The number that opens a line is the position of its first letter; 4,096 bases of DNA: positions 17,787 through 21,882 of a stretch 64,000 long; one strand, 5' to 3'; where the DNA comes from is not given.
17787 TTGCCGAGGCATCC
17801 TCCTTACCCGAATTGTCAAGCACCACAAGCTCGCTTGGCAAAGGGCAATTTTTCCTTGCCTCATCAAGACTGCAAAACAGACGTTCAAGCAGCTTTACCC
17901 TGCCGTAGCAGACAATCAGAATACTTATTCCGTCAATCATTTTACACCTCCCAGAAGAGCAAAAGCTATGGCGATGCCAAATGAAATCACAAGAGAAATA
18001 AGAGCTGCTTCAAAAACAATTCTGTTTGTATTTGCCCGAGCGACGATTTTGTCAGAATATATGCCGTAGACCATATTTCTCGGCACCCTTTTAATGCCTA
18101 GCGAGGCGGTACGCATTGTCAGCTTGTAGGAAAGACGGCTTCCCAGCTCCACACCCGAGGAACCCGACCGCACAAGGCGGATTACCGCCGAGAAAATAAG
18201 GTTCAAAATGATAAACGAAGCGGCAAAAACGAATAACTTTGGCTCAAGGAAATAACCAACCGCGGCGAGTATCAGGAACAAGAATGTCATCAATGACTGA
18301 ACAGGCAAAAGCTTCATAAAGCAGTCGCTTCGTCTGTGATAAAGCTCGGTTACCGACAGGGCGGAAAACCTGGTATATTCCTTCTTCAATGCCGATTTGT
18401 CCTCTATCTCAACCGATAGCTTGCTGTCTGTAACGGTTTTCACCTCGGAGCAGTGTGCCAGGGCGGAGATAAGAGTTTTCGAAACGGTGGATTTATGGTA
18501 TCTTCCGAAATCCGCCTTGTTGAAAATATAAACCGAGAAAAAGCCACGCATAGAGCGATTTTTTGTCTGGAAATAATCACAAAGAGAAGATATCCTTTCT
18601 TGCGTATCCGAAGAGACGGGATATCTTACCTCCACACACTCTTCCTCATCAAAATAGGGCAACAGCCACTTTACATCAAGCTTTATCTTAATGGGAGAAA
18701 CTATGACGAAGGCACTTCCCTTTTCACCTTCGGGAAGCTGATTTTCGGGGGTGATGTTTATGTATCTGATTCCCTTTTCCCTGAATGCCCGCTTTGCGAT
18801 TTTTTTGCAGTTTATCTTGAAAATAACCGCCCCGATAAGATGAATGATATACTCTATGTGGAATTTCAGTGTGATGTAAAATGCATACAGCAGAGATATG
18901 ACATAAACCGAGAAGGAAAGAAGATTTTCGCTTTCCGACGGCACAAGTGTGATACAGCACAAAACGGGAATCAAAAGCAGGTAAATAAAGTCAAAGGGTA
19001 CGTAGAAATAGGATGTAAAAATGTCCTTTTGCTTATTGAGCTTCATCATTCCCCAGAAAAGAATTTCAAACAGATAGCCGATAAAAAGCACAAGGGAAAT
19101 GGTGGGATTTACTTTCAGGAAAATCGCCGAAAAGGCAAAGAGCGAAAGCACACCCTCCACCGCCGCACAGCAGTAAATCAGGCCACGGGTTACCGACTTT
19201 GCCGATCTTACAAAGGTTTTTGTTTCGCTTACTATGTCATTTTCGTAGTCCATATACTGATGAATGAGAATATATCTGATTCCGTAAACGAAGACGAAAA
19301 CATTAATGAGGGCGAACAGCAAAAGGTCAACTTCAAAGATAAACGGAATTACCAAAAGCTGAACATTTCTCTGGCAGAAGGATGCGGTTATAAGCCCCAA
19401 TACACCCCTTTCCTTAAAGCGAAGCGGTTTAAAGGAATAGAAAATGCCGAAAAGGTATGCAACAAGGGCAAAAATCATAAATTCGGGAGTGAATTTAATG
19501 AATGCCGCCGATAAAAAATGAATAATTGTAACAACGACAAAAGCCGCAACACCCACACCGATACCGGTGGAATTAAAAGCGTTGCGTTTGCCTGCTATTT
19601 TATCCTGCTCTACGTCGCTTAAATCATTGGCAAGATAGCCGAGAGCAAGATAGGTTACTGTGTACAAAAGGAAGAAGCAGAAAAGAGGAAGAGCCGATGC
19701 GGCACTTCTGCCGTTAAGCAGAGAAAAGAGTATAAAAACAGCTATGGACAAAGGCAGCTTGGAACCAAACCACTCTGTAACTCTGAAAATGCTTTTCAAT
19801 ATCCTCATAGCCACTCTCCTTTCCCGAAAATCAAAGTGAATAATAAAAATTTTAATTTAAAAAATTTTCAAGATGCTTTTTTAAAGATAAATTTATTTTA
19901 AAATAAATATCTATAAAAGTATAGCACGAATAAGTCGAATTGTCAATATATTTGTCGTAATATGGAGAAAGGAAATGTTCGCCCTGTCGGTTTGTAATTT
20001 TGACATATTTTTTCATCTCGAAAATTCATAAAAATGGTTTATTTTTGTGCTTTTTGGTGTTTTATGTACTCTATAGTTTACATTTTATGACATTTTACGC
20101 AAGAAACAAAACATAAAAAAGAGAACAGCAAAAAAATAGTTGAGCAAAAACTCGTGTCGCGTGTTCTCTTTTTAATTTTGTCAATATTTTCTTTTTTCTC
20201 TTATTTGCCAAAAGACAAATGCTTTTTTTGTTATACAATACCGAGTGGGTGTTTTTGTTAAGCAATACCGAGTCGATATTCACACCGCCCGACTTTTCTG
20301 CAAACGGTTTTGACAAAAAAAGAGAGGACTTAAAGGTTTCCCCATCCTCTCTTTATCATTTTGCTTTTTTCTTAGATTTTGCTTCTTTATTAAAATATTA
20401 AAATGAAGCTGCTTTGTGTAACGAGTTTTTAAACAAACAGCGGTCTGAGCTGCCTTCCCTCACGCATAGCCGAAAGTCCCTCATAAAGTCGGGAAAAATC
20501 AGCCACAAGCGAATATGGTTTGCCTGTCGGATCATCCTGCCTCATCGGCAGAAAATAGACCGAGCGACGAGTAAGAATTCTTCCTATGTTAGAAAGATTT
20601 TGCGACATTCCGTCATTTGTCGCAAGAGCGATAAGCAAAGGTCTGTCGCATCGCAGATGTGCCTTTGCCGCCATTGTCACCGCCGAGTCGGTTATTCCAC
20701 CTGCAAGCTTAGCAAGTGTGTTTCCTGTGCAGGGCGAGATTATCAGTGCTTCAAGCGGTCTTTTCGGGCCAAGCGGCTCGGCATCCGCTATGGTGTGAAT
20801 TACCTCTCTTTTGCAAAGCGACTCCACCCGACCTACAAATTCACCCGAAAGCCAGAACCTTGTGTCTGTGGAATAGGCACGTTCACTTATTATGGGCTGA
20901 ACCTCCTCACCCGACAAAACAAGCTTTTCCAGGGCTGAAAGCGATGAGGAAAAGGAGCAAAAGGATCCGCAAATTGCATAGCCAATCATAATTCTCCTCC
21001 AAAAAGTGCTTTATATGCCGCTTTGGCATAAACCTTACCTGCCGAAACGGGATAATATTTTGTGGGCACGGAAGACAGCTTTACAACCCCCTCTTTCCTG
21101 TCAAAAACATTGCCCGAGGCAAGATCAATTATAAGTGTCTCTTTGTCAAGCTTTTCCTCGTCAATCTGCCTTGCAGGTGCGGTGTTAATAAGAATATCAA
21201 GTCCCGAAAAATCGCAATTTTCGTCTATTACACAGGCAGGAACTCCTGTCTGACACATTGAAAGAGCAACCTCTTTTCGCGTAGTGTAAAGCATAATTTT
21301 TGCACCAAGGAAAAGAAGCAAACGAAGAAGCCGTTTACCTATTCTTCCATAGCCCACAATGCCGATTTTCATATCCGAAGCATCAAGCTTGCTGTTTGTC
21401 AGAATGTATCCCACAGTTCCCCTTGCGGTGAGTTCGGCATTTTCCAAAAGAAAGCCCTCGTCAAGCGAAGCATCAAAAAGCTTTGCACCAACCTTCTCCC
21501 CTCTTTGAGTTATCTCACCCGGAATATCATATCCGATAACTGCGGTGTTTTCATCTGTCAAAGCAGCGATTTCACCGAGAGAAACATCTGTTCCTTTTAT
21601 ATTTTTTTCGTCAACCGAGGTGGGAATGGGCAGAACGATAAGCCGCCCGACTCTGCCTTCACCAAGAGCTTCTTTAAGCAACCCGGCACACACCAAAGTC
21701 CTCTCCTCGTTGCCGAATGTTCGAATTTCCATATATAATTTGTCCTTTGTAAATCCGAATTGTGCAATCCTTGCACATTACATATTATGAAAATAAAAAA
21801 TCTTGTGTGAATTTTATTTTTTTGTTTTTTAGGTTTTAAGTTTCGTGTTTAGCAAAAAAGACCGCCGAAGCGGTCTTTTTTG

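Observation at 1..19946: Seventeen-gene single-promoter operon in which eight genes are radical-SAM enzymes embedded in glycan/polyprenyl chemistry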

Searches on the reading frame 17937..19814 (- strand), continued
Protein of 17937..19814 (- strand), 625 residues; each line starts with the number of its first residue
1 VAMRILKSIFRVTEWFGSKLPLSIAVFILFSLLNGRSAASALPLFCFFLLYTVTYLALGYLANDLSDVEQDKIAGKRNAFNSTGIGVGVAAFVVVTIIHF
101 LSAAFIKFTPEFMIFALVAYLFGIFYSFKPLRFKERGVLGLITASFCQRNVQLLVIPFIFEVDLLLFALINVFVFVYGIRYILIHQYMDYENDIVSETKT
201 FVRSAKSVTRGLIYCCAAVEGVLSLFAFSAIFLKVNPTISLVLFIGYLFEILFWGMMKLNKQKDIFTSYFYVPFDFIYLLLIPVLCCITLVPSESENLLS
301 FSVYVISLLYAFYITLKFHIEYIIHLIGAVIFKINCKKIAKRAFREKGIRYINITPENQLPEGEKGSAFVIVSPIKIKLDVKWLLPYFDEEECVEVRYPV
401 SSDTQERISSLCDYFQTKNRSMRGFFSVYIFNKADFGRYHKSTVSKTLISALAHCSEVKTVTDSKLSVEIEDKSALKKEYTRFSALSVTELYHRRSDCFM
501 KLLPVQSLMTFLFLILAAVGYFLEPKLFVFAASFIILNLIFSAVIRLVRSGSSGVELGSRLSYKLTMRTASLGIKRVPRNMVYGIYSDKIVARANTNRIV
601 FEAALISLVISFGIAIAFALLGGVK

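Call 71: search_protein_families(library=pfam, proteins=[P0220, P0222, P0245, P0253, P0259, P0267, P0293, P0322, P0185, P0296], max_evalue=0.001)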
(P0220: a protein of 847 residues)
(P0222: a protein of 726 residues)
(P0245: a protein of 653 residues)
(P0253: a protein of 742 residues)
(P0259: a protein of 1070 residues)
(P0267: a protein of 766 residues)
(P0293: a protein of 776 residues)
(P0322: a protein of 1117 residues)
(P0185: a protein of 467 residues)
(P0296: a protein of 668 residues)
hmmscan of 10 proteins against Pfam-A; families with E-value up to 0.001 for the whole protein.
P0220 (847 aa): 3 families
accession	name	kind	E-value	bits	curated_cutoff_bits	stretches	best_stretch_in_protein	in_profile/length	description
PF01040.23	UbiA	-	2.1e-16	60.4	34.2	1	33-272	12-243/250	UbiA prenyltransferase family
PF04055.27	Radical_SAM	-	5.9e-13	49.8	29.5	1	466-623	1-166/166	Radical SAM superfamily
PF13186.11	SPASM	-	1.5e-07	32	21.5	1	745-808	1-66/67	Iron-sulfur cluster-binding domain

P0222 (726 aa): 3 families
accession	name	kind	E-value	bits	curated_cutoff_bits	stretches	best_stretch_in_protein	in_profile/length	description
PF04055.27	Radical_SAM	-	2.5e-20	73.8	29.5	1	420-549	2-139/166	Radical SAM superfamily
PF01040.23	UbiA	-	5.2e-18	65.7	34.2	1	51-270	18-234/250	UbiA prenyltransferase family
PF13186.11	SPASM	-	1.3e-06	29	21.5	1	653-712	1-67/67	Iron-sulfur cluster-binding domain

P0245 (653 aa): 1 family
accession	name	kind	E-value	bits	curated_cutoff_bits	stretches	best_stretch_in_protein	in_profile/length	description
PF01040.23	UbiA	-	2.8e-12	46.9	34.2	1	34-253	9-225/250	UbiA prenyltransferase family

P0253 (742 aa): 8 families
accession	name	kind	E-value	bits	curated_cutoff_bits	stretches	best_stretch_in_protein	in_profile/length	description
PF01040.23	UbiA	-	9.3e-11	41.9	34.2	1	423-651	19-232/250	UbiA prenyltransferase family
PF01494.25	FAD_binding_3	-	4.1e-09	36.6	22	1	94-291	94-295/349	FAD binding domain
PF07992.20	Pyr_redox_2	-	1.1e-06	28.8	26.1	1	8-33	1-26/291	Pyridine nucleotide-disulphide oxidoreductase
PF01946.23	Thi4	-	1.4e-05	24.9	26.2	1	4-55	14-62/235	Thi4 family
PF01266.30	DAO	-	4.4e-05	23.6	27.9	1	10-46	2-34/353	FAD dependent oxidoreductase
PF03486.20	HI0933_like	-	0.00015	21.8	50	0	9-56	2-47/244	HI0933-like protein Rossmann domain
PF13738.12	Pyr_redox_3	-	0.00026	20.8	30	1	11-153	1-134/305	Pyridine nucleotide-disulphide oxidoreductase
PF13454.12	NAD_binding_9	-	0.00077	19.9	21.8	0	11-45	1-35/155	FAD-NAD(P)-binding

P0259 (1070 aa): 7 families
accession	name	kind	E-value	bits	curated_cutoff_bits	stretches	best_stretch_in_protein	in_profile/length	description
PF00534.26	Glycos_transf_1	-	4.6e-32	111.4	26.4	1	508-676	8-171/172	Glycosyl transferases group 1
PF13692.12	Glyco_trans_1_4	-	6.8e-23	81.9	27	1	518-663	4-142/142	Glycosyl transferases group 1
PF01040.23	UbiA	-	2.5e-12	47.1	34.2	1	31-272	5-236/250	UbiA prenyltransferase family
PF13439.12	Glyco_transf_4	-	1.6e-10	41.7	28.5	1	406-504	63-169/170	Glycosyltransferase Family 4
PF13472.12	Lipase_GDSL_2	-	5.5e-06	27.4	32.9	1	810-886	2-83/178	GDSL-like Lipase/Acylhydrolase family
PF13524.12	Glyco_trans_1_2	-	1e-05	26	25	1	544-683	12-134/144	Glycosyl transferase-like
PF13579.12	Glyco_trans_4_4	-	3.7e-05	24.6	29.7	1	407-500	63-158/158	Glycosyl transferase 4-like domain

P0267 (766 aa): 1 family
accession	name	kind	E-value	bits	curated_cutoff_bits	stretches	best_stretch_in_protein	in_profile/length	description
PF01040.23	UbiA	-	8.1e-16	58.5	34.2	1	22-261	2-238/250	UbiA prenyltransferase family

P0293 (776 aa): 1 family
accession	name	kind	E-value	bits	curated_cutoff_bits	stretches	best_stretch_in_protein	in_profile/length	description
PF01040.23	UbiA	-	7.6e-20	71.7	34.2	1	21-252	5-229/250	UbiA prenyltransferase family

P0322 (1117 aa): 25 families
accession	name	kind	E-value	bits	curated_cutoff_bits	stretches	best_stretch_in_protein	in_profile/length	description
PF13844.12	Glyco_transf_41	-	2.1e-80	271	25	2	898-1083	356-541/543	Glycosyl transferase family 41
PF13414.12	TPR_11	-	8e-66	217.9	26.8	6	494-535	1-42/42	TPR repeat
PF00515.34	TPR_1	-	1.9e-59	195.7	27.8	6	589-621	1-33/34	Tetratricopeptide repeat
PF07719.23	TPR_2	-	2.4e-52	171.2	27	5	589-621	1-33/34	Tetratricopeptide repeat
PF13181.12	TPR_8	-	6.8e-46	151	25.7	4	589-620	1-32/34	Tetratricopeptide repeat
PF13431.12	TPR_17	-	6.2e-42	138.8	24.4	2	578-610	2-34/34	Tetratricopeptide repeat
PF13432.12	TPR_16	-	2.8e-37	127.2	32.7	5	501-552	11-62/65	Tetratricopeptide repeat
PF13424.12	TPR_12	-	6.5e-37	126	30.1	5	452-517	2-75/77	Tetratricopeptide repeat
PF14559.12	TPR_19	-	6e-31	107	25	7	501-559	5-63/68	Tetratricopeptide repeat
PF13176.12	TPR_7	-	1.3e-27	93.9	27.9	1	591-620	1-30/36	Tetratricopeptide repeat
PF13428.12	TPR_14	-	2.8e-26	89.7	23.5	2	590-631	2-43/44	Tetratricopeptide repeat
PF13374.12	TPR_10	-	4.6e-23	80.9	27.5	1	594-619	7-32/42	Tetratricopeptide repeat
PF01040.23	UbiA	-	1.1e-14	54.8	34.2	1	34-254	4-219/250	UbiA prenyltransferase family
PF24575.1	TPR_Slam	-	1.2e-11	45.4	35.2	0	354-406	50-102/104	Surface lipoprotein assembly modifier, N-terminal TPR repeats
PF13174.12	TPR_6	-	1.7e-09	38.1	26.3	0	591-622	2-33/33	Tetratricopeptide repeat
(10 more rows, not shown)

P0185 (467 aa): 1 family
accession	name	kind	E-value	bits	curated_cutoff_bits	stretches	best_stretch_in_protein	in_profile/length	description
PF01040.23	UbiA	-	1.2e-10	41.6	34.2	1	22-244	3-228/250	UbiA prenyltransferase family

P0296 (668 aa): 1 family
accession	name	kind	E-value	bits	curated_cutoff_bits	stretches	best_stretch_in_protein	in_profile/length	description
PF01040.23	UbiA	-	3.3e-16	59.8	34.2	1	52-264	16-226/250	UbiA prenyltransferase family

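Call 77: find_encoding_contigs(protein=P0220, flank=10000, max_places=2)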
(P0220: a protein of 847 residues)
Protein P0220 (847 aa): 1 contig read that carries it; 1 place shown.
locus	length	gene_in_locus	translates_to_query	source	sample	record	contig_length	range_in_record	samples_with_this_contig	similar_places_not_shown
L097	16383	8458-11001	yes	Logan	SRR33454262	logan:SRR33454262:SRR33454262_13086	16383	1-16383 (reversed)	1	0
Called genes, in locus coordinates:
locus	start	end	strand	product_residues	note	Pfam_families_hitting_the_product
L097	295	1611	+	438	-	PF02811:PHP (weak)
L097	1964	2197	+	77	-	PF01381:HTH_3 (weak)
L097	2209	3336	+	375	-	PF00535:Glycos_transf_2, PF10111:Glyco_tranf_2_2 (weak), PF13641:Glyco_tranf_2_3 (weak), PF13506:Glyco_transf_21 (weak)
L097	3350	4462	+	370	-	PF00535:Glycos_transf_2, PF10111:Glyco_tranf_2_2, PF13641:Glyco_tranf_2_3, PF13506:Glyco_transf_21 (weak), PF13632:Glyco_trans_2_3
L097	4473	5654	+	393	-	PF00501:AMP-binding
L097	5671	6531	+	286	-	PF00535:Glycos_transf_2, PF10111:Glyco_tranf_2_2, PF13641:Glyco_tranf_2_3, PF13632:Glyco_trans_2_3 (weak)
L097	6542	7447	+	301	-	PF04055:Radical_SAM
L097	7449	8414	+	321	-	PF01636:APH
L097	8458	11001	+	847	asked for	PF01040:UbiA, PF04055:Radical_SAM, PF13186:SPASM (weak)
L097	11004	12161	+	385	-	PF04055:Radical_SAM, PF13186:SPASM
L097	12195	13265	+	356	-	PF04055:Radical_SAM, PF13186:SPASM (weak)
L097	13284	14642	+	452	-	PF04055:Radical_SAM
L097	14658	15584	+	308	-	PF01073:3Beta_HSD, PF01370:Epimerase, PF02719:Polysacc_synt_2 (faint), PF07993:NAD_binding_4 (faint), PF16363:GDP_Man_Dehyd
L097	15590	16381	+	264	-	?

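Call 78: find_encoding_contigs(protein=P0222, flank=10000, max_places=2)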
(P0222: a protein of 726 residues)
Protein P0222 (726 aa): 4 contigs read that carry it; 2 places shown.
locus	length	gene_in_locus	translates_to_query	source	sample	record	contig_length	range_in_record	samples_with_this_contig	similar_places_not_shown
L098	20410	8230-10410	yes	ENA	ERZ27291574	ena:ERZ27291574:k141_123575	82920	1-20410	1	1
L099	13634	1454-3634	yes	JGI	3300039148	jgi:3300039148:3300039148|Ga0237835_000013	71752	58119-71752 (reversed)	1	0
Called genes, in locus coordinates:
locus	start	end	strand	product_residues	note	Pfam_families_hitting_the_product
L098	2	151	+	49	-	?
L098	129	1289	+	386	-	PF00501:AMP-binding (weak), PF14535:AMP-binding_C_2 (weak)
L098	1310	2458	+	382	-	PF04055:Radical_SAM, PF13186:SPASM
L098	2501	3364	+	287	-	PF01136:Peptidase_U32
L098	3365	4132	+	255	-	-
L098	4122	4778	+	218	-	PF01596:Methyltransf_3, PF13578:Methyltransf_24, PF13649:Methyltransf_25 (faint)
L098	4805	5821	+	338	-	PF04055:Radical_SAM, PF13186:SPASM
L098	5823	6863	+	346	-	-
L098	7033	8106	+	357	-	-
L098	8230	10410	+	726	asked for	PF01040:UbiA, PF04055:Radical_SAM, PF13186:SPASM (weak)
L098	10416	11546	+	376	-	PF00535:Glycos_transf_2, PF10111:Glyco_tranf_2_2, PF13641:Glyco_tranf_2_3, PF13506:Glyco_transf_21, PF13632:Glyco_trans_2_3, PF02709:Glyco_transf_7C (faint)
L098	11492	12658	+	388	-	PF00535:Glycos_transf_2, PF10111:Glyco_tranf_2_2 (weak), PF13641:Glyco_tranf_2_3, PF13632:Glyco_trans_2_3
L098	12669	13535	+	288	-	PF00535:Glycos_transf_2, PF10111:Glyco_tranf_2_2, PF13641:Glyco_tranf_2_3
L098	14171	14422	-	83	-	-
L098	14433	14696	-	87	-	-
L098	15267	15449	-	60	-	-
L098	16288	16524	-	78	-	-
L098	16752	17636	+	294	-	PF00561:Abhydrolase_1 (weak)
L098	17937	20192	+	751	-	PF18952:DUF5696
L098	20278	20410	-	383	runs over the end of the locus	-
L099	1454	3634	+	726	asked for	PF01040:UbiA, PF04055:Radical_SAM, PF13186:SPASM (weak)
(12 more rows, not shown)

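Call 86: predict_structure(alignment_id=A3)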
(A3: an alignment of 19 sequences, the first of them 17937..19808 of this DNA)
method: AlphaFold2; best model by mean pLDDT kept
length: 623 residues; sequences in the alignment: 19
mean_pLDDT: 84.5   pTM: 0.69
mean pLDDT of the five models: 84.5, 82.8, 81.7, 81.6, 80.5
residues with pLDDT >= 90: 194; 70-90: 371; 50-70: 57; < 50: 1
segments of 3 or more residues with pLDDT < 50: none
pLDDT, mean of each block of 10 residues (from residue 1): 66 82 92 86 92 88 78 71 85 93 90 89 73 73 87 90 91 91 81 71 81 91 92 89 93 81 70 91 83 69 89 88 85 86 85 81 75 90 79 90 89 83 92 84 91 88 85 90 92 86 85 88 87 91 80 85 87 80 70 84 89 81 54
secondary structure, 60 per line:
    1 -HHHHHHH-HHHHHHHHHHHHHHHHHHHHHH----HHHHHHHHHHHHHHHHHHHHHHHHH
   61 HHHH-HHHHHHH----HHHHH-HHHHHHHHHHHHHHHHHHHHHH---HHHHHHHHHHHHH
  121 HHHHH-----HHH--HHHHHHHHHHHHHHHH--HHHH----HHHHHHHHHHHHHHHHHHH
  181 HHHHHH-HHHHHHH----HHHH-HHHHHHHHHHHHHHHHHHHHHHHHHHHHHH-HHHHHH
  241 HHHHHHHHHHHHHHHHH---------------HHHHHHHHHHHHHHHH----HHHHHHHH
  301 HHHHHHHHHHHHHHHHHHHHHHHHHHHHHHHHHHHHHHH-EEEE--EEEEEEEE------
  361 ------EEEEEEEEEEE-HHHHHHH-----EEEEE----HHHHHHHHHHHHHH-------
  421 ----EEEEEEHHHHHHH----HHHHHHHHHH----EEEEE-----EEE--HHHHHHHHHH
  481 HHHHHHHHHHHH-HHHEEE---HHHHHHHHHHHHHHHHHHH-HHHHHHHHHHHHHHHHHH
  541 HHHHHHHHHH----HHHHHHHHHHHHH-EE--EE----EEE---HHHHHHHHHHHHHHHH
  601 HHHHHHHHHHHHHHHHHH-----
elements in order: H2-8 H10-31 H36-64 H66-72 H77-81 H83-104 H108-125 H136-151 H154-157 H162-186 H188-194 H199-202 H204-233 H235-257 H273-288 H293-339 E341-344 E347-354 E367-377 H379-385 E391-395 H400-413 E425-430 H431-437 H442-451 E456-460 E466-468 H471-492 E497-499 H503-521 H523-550 H555-567 E579-581 H585-618

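Call 89: fold_search(model_id=the predicted structure, library=pdb)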
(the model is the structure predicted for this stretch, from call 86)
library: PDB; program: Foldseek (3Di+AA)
matches with E <= 10: 391; with E <= 0.001: 10
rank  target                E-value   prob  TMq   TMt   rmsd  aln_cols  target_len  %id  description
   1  4tq4_D                1.3e-05  1.00  0.36  0.70   5.2       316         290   18  Structure of a UbiA homolog from Archaeoglobus fulgidus bound to DMAPP and Mg2+ (released 2014-07-16)
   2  4tq3_B                3.1e-05  1.00  0.32  0.64   9.7       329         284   17  Structure of a UbiA homolog from Archaeoglobus fulgidus bound to GPP and Mg2+ (released 2014-07-16)
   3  4tq3_A                3.5e-05  1.00  0.32  0.65   9.3       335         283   16  Structure of a UbiA homolog from Archaeoglobus fulgidus bound to GPP and Mg2+ (released 2014-07-16)
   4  4tq4_C                3.7e-05  1.00  0.36  0.70   5.1       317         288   18  Structure of a UbiA homolog from Archaeoglobus fulgidus bound to DMAPP and Mg2+ (released 2014-07-16)
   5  4tq4_B                4.3e-05  1.00  0.35  0.68   5.3       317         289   18  Structure of a UbiA homolog from Archaeoglobus fulgidus bound to DMAPP and Mg2+ (released 2014-07-16)
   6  4tq4_A                4.7e-05  1.00  0.36  0.70   5.0       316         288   18  Structure of a UbiA homolog from Archaeoglobus fulgidus bound to DMAPP and Mg2+ (released 2014-07-16)
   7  4tq6_A                6.6e-05  1.00  0.34  0.71   4.7       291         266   18  Structure of a UbiA homolog from Archaeoglobus fulgidus bound to Cd2+ (released 2014-07-16)
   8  4tq5                  1.1e-04  1.00  0.32  0.66   9.2       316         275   17  Structure of a UbiA homolog from Archaeoglobus fulgidus (released 2014-07-16)
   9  4tq6_B                1.1e-04  1.00  0.31  0.65  10.0       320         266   18  Structure of a UbiA homolog from Archaeoglobus fulgidus bound to Cd2+ (released 2014-07-16)
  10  7bpu_A                8.3e-04  1.00  0.32  0.61   8.2       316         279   12  Structural and mechanistic insights into the biosynthesis of Digeranylgeranylglyceryl phosphate synthase in membranes (released 2021-04-14)
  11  6m31_A                4.7e-03  1.00  0.30  0.60  11.8       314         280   13  Structural and Functional Insights into an Archaeal Lipid Synthase (released 2021-02-03)
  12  4od5_A                4.7e-03  1.00  0.31  0.62   6.0       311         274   15  Substrate-bound structure of a UbiA homolog from Aeropyrum pernix K1 (released 2014-03-19)
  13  4od4_A                1.6e-02  1.00  0.31  0.63   5.4       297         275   13  Apo structure of a UbiA homolog from Aeropyrum pernix K1 (released 2014-03-19)
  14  1wl1_A                3.8e-02  1.00  0.23  0.43   7.5       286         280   13  Crystal Structure Of Octaprenyl Pyrophosphate Synthase From Hyperthermophilic Thermotoga Maritima H74A mutant (released 2005-06-28)
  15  1v4h                  5.2e-02  1.00  0.24  0.47   7.3       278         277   15  Crystal Structure of Octaprenyl Pyrophosphate Synthase from Hyperthermophilic Thermotoga maritima F52A mutant (released 2004-03-02)
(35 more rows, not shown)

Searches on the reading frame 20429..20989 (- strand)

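Call 11: search_protein_families(library=pfam, proteins=[window:20429-20989:-], max_evalue=0.0001)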
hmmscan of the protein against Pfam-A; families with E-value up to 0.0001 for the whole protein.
window:20429-20989:- (186 aa): 1 family
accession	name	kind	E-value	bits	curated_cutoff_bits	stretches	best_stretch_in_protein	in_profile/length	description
PF02441.25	Flavoprotein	-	2.9e-23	82.7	22.7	1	2-149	3-128/162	Flavoprotein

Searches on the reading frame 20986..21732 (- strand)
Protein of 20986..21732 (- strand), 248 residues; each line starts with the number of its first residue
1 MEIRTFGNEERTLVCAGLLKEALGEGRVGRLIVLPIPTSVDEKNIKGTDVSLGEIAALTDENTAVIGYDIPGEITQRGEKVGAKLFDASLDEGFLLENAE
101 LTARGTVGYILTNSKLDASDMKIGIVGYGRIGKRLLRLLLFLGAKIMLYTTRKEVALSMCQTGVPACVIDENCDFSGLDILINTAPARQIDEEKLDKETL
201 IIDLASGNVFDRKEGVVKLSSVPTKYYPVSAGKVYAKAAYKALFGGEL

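Call 11: search_protein_families(library=pfam, proteins=[window:20986-21732:-], max_evalue=0.0001)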
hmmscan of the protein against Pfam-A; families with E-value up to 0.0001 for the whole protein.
window:20986-21732:- (248 aa): 1 family
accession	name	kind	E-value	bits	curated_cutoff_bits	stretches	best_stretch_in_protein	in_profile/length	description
PF02826.25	2-Hacid_dh_C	-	1.9e-07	31.1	25.1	1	116-209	32-131/178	D-isomer specific 2-hydroxyacid dehydrogenase, NAD binding domain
